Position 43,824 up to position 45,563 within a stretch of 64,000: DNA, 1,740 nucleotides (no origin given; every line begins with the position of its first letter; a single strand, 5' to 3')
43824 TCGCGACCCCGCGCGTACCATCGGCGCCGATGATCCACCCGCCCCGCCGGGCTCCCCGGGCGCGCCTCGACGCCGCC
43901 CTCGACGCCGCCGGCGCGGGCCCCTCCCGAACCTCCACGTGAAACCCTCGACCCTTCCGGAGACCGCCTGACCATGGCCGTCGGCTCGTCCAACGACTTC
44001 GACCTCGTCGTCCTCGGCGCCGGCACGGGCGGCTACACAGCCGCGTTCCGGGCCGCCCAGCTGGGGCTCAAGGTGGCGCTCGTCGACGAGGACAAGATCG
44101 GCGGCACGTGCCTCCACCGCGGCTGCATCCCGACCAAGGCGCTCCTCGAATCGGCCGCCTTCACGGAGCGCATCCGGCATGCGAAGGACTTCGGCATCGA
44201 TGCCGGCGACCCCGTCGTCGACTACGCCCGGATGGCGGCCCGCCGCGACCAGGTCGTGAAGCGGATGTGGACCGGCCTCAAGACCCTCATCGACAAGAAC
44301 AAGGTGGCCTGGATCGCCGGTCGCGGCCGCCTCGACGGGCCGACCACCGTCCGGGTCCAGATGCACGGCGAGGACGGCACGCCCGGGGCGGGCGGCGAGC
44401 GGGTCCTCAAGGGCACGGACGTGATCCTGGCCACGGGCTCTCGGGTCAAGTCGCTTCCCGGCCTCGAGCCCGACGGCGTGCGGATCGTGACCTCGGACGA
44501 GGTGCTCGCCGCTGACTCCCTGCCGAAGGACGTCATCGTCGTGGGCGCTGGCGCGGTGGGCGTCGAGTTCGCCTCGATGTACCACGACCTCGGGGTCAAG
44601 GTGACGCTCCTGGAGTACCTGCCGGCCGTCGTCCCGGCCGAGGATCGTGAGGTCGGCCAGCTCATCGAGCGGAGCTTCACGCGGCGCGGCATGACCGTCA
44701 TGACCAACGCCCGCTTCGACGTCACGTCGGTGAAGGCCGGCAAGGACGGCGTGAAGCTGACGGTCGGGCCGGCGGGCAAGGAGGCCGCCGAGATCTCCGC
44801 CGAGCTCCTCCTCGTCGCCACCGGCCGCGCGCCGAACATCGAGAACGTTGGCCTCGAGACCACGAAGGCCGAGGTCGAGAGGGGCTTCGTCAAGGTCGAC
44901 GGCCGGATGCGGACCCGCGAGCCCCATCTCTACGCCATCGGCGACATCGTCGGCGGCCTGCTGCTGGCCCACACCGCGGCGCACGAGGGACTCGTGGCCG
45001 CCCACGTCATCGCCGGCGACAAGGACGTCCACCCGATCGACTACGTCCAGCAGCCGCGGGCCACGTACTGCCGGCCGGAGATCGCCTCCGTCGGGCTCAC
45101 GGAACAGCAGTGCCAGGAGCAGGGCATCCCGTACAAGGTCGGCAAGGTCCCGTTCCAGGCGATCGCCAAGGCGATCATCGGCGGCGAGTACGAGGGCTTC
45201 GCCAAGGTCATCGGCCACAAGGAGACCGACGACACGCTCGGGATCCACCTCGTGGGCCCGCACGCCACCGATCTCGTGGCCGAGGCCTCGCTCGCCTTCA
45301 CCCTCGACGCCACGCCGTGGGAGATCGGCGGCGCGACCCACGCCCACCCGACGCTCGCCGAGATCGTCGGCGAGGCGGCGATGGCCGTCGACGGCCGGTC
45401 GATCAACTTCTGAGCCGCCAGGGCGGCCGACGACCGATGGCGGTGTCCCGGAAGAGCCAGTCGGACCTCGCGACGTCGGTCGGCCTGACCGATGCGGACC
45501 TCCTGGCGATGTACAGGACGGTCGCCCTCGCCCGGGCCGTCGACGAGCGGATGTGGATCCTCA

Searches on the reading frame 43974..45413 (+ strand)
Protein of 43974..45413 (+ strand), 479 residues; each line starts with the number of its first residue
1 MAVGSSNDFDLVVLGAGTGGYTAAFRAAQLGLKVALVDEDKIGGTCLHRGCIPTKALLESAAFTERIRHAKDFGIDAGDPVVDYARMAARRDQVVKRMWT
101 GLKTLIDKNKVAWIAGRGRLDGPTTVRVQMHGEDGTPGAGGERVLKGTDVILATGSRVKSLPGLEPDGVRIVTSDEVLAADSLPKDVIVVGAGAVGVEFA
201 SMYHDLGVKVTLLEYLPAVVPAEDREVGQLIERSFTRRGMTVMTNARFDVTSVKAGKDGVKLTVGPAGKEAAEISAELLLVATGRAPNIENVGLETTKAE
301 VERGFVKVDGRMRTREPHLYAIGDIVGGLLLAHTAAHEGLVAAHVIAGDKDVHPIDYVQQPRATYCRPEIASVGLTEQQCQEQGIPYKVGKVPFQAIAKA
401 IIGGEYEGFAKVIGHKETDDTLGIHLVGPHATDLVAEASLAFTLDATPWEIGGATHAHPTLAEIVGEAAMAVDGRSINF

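Call 15: search_protein_families(library=pfam, proteins=[window:43974-45413:+], max_evalue=0.001)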
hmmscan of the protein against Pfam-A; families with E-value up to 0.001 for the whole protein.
window:43974-45413:+ (479 aa): 13 families
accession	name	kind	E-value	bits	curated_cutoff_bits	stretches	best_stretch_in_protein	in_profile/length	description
PF07992.20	Pyr_redox_2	-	2.9e-63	214.5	26.1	1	9-339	1-291/291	Pyridine nucleotide-disulphide oxidoreductase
PF02852.28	Pyr_redox_dim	-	5.7e-32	110.6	25.3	1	361-469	2-110/110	Pyridine nucleotide-disulphide oxidoreductase, dimerisation domain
PF00070.33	Pyr_redox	-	2.3e-18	66.9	22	1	187-262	2-79/82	Pyridine nucleotide-disulphide oxidoreductase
PF01134.28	GIDA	-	2.3e-10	40.6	22.1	1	10-70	1-59/391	Glucose inhibited division protein A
PF12831.13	FAD_oxidored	-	5.8e-08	32.9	27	1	10-46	1-38/416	FAD dependent oxidoreductase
PF03486.20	HI0933_like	-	1.6e-06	28.2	50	0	10-42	2-34/244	HI0933-like protein Rossmann domain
PF13738.12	Pyr_redox_3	-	3.4e-06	27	30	0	144-323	122-305/305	Pyridine nucleotide-disulphide oxidoreductase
PF01946.23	Thi4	-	8.8e-06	25.6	26.2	0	9-45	18-56/235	Thi4 family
PF01262.27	AlaDh_PNT_C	-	1.3e-05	25.2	23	0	184-221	28-65/214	Alanine dehydrogenase/PNT, C-terminal domain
PF00890.30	FAD_binding_2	-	2.5e-05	24.1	20.4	1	10-41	1-32/414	FAD binding domain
PF02737.24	3HCDH_N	-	2.7e-05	24.6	22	0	187-241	2-56/180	3-hydroxyacyl-CoA dehydrogenase, NAD binding domain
PF13450.12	NAD_binding_8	-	0.00045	20.9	21.9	0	13-46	1-35/68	NAD(P)-binding Rossmann-like domain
PF00899.27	ThiF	-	0.00054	19.6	28.1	0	186-209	22-45/238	ThiF family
